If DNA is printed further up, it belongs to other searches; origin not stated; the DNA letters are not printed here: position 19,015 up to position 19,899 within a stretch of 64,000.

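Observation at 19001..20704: Translationally coupled ParB-like / zeta-toxin-like P-loop / 55-aa ORF cassette inside a housekeeping array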

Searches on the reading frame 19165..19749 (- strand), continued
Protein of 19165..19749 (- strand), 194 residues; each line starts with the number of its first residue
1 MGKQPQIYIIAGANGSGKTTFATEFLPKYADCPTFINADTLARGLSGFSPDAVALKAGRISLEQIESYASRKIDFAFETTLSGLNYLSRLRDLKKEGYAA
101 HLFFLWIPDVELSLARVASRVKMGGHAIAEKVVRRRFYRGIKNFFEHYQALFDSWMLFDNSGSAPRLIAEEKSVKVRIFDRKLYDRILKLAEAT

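Call 33: get_annotated_region(hit=H1, flank=2500)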
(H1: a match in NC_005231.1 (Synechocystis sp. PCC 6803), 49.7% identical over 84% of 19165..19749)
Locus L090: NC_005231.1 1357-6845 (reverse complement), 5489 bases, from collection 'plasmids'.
description: Synechocystis sp. PCC 6803 plasmid pSYSG, complete sequence
organism: Synechocystis sp. PCC 6803 (NCBI taxid 1148)
taxonomy: Bacteria; Cyanobacteriota; Cyanophyceae; Synechococcales; Merismopediaceae; Synechocystis; Synechocystis sp. PCC 6803
host: -; source: -; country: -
typing (MOB-suite, as given by PLSDB): non-mobilizable
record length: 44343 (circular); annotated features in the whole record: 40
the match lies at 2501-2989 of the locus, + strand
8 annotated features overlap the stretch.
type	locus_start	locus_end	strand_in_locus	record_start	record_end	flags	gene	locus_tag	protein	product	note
CDS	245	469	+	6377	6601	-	-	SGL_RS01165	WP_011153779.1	DUF433 domain-containing protein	-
CDS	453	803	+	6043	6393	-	-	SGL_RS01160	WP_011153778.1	DUF5615 family PIN-like protein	-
CDS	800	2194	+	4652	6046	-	-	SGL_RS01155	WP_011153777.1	restriction endonuclease subunit S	GO:0006304 - DNA modification [Evidence IEA]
CDS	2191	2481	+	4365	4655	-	-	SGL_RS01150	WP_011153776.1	nucleotidyltransferase family protein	-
CDS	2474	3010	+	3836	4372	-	-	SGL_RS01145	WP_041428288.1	zeta toxin family protein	-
CDS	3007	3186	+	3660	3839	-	-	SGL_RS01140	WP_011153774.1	hypothetical protein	-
CDS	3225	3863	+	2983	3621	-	-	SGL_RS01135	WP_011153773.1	DUF4433 domain-containing protein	-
CDS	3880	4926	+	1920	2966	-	-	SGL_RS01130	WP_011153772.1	macro domain-containing protein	-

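Call 34: get_annotated_region(hit=H7, flank=2500)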
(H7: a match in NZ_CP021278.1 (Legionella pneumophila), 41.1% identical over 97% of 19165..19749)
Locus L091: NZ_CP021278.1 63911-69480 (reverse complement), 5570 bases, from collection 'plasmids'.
description: Legionella pneumophila subsp. fraseri strain D-4058 plasmid unnamed, complete sequence
organism: Legionella pneumophila (NCBI taxid 91892)
taxonomy: Bacteria; Pseudomonadota; Gammaproteobacteria; Legionellales; Legionellaceae; Legionella; Legionella pneumophila
host: -; source: Homo sapiens,sputum; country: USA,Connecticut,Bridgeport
typing (MOB-suite, as given by PLSDB): conjugative; relaxase MOBF; mating-pair formation MPF_F
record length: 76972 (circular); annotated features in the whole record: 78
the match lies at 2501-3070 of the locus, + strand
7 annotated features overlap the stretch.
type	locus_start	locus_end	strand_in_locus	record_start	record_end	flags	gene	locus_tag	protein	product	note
CDS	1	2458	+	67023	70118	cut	-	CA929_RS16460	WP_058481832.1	Tn3 family transposase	-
CDS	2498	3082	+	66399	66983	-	-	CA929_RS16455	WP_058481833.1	zeta toxin family protein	-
CDS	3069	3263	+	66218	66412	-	-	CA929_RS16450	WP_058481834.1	hypothetical protein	-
CDS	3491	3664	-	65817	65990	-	-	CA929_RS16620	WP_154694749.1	hypothetical protein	-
CDS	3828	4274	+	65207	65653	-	-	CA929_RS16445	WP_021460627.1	PepSY domain-containing protein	-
CDS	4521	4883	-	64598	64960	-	-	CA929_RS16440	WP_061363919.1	hypothetical protein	-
CDS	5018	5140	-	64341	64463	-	-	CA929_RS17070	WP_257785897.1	hypothetical protein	-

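Call 43: find_encoding_contigs(protein=P0035, flank=5000, max_places=2)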
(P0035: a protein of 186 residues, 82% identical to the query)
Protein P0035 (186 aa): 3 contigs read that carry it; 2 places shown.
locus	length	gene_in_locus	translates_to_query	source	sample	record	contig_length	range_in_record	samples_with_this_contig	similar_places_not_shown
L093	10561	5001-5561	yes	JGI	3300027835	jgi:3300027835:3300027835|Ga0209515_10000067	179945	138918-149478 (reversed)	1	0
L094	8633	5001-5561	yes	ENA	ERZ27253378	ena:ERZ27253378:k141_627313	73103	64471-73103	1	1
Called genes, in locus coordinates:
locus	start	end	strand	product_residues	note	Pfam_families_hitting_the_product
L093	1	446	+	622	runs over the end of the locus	PF02771:Acyl-CoA_dh_N, PF02770:Acyl-CoA_dh_M, PF00441:Acyl-CoA_dh_1, PF08028:Acyl-CoA_dh_2 (weak), PF21263:Acyl-CoA-dh_C (faint), PF21343:ACAD9-ACADV_C (weak)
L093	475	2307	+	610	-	PF10091:Glycoamylase, PF06452:CBM9_1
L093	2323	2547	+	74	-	PF13619:KTSC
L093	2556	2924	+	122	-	PF00072:Response_reg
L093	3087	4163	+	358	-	PF17761:DUF1016_N, PF00565:SNase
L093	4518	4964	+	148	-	-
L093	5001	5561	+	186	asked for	PF06414:Zeta_toxin, PF13671:AAA_33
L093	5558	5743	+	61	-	-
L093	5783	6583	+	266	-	PF00929:RNase_T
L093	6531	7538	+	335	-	PF00561:Abhydrolase_1, PF12146:Hydrolase_4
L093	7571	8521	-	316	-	-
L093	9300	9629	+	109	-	PF12802:MarR_2 (weak), PF12840:HTH_20, PF01022:HTH_5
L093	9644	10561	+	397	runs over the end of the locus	PF01658:Inos-1-P_synth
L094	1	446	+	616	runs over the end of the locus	PF02771:Acyl-CoA_dh_N, PF02770:Acyl-CoA_dh_M, PF00441:Acyl-CoA_dh_1, PF08028:Acyl-CoA_dh_2 (weak), PF21263:Acyl-CoA-dh_C (faint), PF21343:ACAD9-ACADV_C (weak)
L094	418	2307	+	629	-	PF10091:Glycoamylase, PF06452:CBM9_1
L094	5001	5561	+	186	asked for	PF06414:Zeta_toxin, PF13671:AAA_33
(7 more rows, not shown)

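Call 44: find_encoding_contigs(protein=P0002, flank=5000, max_places=2)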
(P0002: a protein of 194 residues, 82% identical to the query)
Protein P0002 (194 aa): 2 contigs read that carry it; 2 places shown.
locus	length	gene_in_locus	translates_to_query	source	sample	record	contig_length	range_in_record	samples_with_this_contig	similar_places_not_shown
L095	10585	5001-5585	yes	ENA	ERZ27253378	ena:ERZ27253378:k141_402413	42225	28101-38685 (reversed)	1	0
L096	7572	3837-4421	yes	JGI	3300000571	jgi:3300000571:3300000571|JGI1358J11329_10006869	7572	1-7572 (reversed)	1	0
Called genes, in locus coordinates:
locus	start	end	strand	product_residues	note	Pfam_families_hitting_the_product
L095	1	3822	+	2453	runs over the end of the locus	?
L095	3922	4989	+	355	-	PF00155:Aminotran_1_2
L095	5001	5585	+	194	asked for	PF06414:Zeta_toxin, PF13671:AAA_33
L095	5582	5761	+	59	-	-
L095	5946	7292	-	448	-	PF01609:DDE_Tnp_1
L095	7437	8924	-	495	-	PF01541:GIY-YIG (weak), PF27096:UvrC_M, PF08459:UvrC_RNaseH_dom, PF14520:HHH_5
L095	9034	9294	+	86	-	PF01649:Ribosomal_S20p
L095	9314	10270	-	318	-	PF21694:DNA_pol3_delta_C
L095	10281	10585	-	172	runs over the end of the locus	PF04390:LptE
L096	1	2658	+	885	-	?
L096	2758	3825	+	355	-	PF00155:Aminotran_1_2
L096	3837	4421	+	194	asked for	PF06414:Zeta_toxin, PF13671:AAA_33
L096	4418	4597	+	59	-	-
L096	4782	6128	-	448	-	PF01609:DDE_Tnp_1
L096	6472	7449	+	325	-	PF14355:Abi_C (weak)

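Call 59: predict_structure(alignment_id=A1)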
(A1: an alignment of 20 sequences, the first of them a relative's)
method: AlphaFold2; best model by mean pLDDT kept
length: 194 residues; sequences in the alignment: 20
mean_pLDDT: 82.6   pTM: 0.81
mean pLDDT of the five models: 82.6, 82.3, 82.1, 78.8, 75.6
residues with pLDDT >= 90: 62; 70-90: 109; 50-70: 16; < 50: 7
segments of 3 or more residues with pLDDT < 50: 121-125
pLDDT, mean of each block of 10 residues (from residue 1): 84 81 82 82 78 80 90 90 83 91 84 64 52 79 90 93 88 92 91 70
secondary structure, 60 per line:
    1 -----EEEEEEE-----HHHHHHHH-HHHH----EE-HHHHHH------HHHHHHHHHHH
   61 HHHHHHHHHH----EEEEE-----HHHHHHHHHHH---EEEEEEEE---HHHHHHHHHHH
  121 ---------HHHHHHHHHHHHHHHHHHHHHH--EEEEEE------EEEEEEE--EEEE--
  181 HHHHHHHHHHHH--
elements in order: E6-12 H18-25 H27-30 H38-43 H50-70 E75-79 H85-95 E99-106 H110-120 H130-151 E154-159 E166-172 E175-178 H181-192

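Call 63: fold_search(model_id=the predicted structure, library=pdb)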
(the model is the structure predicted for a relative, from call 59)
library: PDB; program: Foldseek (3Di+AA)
matches with E <= 10: 1035; with E <= 0.001: 90
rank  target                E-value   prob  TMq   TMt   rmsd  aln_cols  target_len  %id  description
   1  4z8q_A                2.6e-09  1.00  0.78  0.49   3.3       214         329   20  CRYSTAL STRUCTURE OF AvrRxo1-ORF1:AvrRxo1-ORF2 COMPLEX, SELENOMETHIONINE SUBSTITUTED. (released 2015-09-23)
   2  4z8u_A                1.9e-08  1.00  0.79  0.48   3.5       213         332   20  CRYSTAL STRUCTURE OF AvrRxo1-ORF1:-ORF2 WITH ATP (released 2015-09-23)
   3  4z8t_A                2.5e-08  1.00  0.77  0.48   3.4       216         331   19  CRYSTAL STRUCTURE OF AvrRxo1-ORF1:AvrRxo1-ORF2 WITH SULPHATE IONS (released 2015-09-23)
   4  4z8v_A                2.6e-07  1.00  0.74  0.45   4.1       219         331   19  CRYSTAL STRUCTURE OF AVRRXO1-ORF1:-ORF2 COMPLEX, NATIVE. (released 2015-09-23)
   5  2p5t_B                2.6e-07  1.00  0.62  0.51   7.1       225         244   16  Molecular and structural characterization of the PezAT chromosomal toxin-antitoxin system of the human pathogen Strept (released 2007-05-15)
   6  4jt2_B                6.3e-07  1.00  0.61  0.68   3.4       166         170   17  Structure of Clostridium thermocellum polynucleotide kinase bound to CTP (released 2013-08-28)
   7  2p5t_D                7.1e-07  1.00  0.62  0.50   7.4       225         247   16  Molecular and structural characterization of the PezAT chromosomal toxin-antitoxin system of the human pathogen Strept (released 2007-05-15)
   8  2p5t_F                1.3e-06  1.00  0.62  0.52   7.8       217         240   18  Molecular and structural characterization of the PezAT chromosomal toxin-antitoxin system of the human pathogen Strept (released 2007-05-15)
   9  2p5t_H                1.5e-06  1.00  0.62  0.51   7.3       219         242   17  Molecular and structural characterization of the PezAT chromosomal toxin-antitoxin system of the human pathogen Strept (released 2007-05-15)
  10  3q8x_D                1.7e-06  1.00  0.62  0.47   4.2       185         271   15  Structure of a toxin-antitoxin system bound to its substrate (released 2011-03-09)
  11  4gp6_B                1.8e-06  1.00  0.60  0.67   3.5       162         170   17  Polynucleotide kinase (released 2012-11-14)
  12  4jst_A                1.9e-06  1.00  0.60  0.67   3.7       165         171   16  Structure of Clostridium thermocellum polynucleotide kinase bound to UTP (released 2013-08-28)
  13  1gvn_B                1.9e-06  1.00  0.66  0.50   5.2       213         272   14  Crystal Structure of the Plasmid Maintenance System epsilon/zeta: Meachnism of toxin inactivation and toxin function (released 2003-01-29)
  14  1gvn_D                2.5e-06  1.00  0.63  0.47   4.1       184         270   15  Crystal Structure of the Plasmid Maintenance System epsilon/zeta: Meachnism of toxin inactivation and toxin function (released 2003-01-29)
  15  4gp7_A                3.0e-06  1.00  0.62  0.70   3.0       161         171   17  Polynucleotide kinase (released 2012-11-14)
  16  3q8x_B                3.4e-06  1.00  0.65  0.49   5.3       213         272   14  Structure of a toxin-antitoxin system bound to its substrate (released 2011-03-09)
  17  4mde_A                5.5e-06  1.00  0.60  0.67   3.5       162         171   16  Structure of bacterial polynucleotide kinase product complex bound to GDP and DNA (released 2013-11-06)
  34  4ma4                  6.5e-05  1.00  0.50  0.26   8.7       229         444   14  S-glutathionylated PFKFB3 (released 2013-12-11)
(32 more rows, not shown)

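Call 82: search_solved_structures(query=A1, max_evalue=10, show_alignments=4)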
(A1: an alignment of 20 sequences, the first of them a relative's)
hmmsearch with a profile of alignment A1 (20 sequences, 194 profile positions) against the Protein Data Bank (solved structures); distinct sequences matched with E-value up to 10: 29.
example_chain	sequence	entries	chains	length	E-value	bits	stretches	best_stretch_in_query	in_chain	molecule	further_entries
6c2u_A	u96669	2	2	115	0.0039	19.9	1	3-24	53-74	phosphate-loop protein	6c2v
8zn5_B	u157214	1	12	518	0.024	17.3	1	8-30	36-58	KaiC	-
9d2f_A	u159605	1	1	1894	0.031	17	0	3-26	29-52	Adenylate kinase 9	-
2bdt_A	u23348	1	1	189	0.089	15.5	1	6-45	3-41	BH3686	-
3ozx_A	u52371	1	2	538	0.11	15.2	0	5-25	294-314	RNase L inhibitor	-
6tmf_d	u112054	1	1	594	0.14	14.8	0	5-25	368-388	ATPase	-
3tr0_A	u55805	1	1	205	0.18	14.4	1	3-34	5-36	Guanylate kinase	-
3u7g_A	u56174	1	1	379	0.23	14.1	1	4-63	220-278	Bifunctional polynucleotide phosphatase/kinase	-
3u7e_B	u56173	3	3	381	0.23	14.1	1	4-63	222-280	Bifunctional polynucleotide phosphatase/kinase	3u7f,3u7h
1yj5_A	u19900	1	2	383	0.24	14.1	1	4-63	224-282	5' polynucleotide kinase-3' phosphatase catalytic domain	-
3j15_B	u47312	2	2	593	0.24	14.1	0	5-23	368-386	ABC transporter ATP-binding protein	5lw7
3bk7_A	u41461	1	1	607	0.25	14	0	5-23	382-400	ABC transporter ATP-binding protein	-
3zvn_A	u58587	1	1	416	0.27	13.9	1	4-63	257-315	BIFUNCTIONAL POLYNUCLEOTIDE PHOSPHATASE/KINASE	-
3zvl_A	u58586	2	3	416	0.27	13.9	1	4-63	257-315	BIFUNCTIONAL POLYNUCLEOTIDE PHOSPHATASE/KINASE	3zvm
4xrp_A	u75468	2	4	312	0.38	13.4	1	4-28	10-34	Pnkp1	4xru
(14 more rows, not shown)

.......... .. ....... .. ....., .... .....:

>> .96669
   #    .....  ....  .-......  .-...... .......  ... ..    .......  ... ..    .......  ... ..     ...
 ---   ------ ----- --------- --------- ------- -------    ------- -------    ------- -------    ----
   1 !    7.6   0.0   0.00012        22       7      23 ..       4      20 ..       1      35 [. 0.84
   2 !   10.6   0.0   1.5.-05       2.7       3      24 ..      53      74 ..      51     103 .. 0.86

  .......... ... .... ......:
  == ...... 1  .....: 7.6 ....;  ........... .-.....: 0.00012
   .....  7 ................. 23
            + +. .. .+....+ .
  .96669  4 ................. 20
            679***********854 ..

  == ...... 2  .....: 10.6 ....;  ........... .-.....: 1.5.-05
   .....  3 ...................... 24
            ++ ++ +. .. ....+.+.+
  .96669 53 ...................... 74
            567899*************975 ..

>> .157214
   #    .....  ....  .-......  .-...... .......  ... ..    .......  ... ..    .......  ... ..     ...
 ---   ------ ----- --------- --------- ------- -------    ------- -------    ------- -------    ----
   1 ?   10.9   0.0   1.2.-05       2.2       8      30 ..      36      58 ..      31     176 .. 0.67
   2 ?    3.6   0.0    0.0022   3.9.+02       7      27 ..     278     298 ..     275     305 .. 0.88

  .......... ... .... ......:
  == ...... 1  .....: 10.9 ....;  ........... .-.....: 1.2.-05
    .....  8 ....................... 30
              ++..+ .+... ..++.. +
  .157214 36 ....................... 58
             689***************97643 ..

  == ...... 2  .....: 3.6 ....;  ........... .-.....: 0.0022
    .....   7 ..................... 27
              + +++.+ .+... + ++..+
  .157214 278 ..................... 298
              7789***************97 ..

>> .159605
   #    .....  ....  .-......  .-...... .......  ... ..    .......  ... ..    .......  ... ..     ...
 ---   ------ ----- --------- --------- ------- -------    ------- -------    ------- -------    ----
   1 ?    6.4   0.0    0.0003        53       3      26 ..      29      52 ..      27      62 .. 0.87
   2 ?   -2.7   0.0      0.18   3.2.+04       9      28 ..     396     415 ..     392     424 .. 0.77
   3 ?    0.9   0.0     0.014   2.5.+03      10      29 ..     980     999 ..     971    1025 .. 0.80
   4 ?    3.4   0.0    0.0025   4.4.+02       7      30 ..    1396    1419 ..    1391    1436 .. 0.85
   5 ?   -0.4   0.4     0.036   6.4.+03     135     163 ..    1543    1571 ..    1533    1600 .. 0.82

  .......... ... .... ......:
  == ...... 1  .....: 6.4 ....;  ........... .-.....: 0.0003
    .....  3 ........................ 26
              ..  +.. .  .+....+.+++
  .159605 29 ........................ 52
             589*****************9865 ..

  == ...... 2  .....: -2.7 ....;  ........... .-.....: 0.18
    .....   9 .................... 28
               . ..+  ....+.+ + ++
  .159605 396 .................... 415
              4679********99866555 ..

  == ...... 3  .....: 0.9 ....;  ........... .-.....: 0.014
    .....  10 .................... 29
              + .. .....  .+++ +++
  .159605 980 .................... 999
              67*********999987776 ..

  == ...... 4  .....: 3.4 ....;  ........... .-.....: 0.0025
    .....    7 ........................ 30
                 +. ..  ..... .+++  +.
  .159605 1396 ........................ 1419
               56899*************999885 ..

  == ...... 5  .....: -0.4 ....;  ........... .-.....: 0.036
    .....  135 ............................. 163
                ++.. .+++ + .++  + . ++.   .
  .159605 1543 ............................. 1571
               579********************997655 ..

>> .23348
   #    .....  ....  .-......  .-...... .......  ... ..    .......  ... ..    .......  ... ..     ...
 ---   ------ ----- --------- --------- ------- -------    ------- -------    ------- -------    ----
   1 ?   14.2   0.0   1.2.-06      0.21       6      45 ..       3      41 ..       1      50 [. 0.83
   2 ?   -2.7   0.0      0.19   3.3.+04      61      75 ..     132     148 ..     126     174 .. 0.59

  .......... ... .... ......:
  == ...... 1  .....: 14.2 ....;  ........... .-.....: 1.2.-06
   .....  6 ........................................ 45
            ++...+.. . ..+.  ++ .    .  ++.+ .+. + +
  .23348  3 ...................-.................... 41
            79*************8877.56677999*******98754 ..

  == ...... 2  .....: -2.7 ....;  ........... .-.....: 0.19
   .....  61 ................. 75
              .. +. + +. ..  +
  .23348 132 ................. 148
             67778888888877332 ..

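Call 84: search_dna_similar(query=window:19165-19749:-, collection=phages, mode=protein, max_rows=8)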
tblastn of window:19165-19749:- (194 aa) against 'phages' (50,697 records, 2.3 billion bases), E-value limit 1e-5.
Records with a match: 4; places in all: 4; records where one place covers at least 80% of the query: 1.
Best place of each record, by identity: <60% 4.
By first word of the organism name: Bacteriophage 2; Acinetobacter 2.
By host as written in the record: - 4.
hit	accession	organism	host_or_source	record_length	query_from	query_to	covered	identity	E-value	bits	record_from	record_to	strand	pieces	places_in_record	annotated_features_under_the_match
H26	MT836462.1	Bacteriophage sp.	human fecal samples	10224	3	168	86%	31.6%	4e-16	81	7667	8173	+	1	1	record has no annotation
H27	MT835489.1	Bacteriophage sp.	human fecal samples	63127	9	137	66%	30.2%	3e-13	73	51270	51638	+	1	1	record has no annotation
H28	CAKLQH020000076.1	Acinetobacter phage MD-2021a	not known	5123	9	139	68%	27.9%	7e-7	54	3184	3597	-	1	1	Uncharacterized protein conserved in bacteria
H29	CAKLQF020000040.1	Acinetobacter phage MD-2021a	not known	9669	9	139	68%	27.9%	7e-7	54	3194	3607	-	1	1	Uncharacterized protein conserved in bacteria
